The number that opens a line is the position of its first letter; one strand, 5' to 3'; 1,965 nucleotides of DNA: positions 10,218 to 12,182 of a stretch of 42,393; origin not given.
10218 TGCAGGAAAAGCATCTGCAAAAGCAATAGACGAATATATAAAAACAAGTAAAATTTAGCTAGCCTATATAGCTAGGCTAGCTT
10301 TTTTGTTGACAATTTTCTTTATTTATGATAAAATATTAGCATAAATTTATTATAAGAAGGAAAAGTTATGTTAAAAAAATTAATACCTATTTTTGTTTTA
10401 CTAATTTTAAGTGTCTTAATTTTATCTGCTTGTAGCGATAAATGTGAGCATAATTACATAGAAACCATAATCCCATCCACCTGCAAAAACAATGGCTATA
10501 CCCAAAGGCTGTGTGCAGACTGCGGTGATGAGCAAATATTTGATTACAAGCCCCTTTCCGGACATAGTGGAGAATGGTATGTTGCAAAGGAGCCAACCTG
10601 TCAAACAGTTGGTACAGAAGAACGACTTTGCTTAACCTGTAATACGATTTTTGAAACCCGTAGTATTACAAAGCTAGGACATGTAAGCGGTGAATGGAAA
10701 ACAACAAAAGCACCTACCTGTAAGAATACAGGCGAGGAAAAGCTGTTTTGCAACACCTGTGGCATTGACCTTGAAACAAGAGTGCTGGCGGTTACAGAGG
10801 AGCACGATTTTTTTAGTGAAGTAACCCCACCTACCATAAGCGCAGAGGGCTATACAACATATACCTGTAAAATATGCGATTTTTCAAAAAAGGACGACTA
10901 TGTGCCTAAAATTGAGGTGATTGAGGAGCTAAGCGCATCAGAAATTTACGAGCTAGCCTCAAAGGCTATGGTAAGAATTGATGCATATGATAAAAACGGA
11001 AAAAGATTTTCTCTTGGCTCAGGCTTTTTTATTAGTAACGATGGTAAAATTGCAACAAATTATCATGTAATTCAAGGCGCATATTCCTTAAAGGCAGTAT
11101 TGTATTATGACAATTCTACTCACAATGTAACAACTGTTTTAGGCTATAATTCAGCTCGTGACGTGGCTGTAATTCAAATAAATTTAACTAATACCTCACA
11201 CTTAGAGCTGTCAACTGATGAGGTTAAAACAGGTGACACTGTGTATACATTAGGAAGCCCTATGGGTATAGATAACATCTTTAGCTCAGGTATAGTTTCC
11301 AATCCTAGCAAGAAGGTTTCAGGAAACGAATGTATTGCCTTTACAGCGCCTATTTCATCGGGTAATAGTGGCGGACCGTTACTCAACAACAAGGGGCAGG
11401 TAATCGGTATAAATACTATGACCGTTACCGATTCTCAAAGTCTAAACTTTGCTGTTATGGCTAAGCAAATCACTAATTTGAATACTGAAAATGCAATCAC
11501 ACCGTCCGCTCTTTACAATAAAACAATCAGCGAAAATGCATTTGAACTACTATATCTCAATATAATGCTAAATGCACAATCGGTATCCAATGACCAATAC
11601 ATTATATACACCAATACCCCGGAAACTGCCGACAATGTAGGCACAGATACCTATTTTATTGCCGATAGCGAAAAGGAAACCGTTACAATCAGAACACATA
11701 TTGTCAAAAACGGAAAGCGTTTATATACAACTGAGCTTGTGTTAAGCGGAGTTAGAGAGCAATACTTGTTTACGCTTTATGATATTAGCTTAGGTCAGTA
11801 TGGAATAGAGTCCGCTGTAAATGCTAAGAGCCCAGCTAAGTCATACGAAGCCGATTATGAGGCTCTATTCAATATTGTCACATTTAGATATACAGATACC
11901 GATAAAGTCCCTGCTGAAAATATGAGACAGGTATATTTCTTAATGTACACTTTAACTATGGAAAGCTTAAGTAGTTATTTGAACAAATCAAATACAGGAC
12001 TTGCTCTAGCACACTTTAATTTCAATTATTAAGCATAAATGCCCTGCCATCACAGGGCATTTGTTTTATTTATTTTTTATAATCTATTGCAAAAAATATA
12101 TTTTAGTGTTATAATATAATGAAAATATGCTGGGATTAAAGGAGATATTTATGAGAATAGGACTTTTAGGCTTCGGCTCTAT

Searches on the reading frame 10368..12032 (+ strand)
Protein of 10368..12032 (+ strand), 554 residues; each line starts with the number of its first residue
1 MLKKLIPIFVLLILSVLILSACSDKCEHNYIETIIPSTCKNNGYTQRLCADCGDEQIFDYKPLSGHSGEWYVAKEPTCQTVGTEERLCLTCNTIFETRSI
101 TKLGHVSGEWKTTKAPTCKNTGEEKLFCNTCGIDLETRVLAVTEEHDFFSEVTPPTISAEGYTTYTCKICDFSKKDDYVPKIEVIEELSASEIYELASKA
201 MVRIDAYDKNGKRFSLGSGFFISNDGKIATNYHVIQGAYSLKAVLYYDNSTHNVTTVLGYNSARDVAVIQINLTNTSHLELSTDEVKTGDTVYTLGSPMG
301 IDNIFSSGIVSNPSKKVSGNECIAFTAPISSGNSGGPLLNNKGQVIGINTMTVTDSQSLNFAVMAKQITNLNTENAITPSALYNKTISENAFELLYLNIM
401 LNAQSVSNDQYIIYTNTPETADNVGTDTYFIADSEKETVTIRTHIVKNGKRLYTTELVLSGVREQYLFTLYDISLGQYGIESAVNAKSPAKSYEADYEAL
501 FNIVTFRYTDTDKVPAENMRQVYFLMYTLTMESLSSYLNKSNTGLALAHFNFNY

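Call 19: find_encoding_contigs(protein=window:10368-12032:+, flank=10000, max_places=10)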
Protein window:10368-12032:+ (554 aa): no gene with exactly this product is on record in the collection.
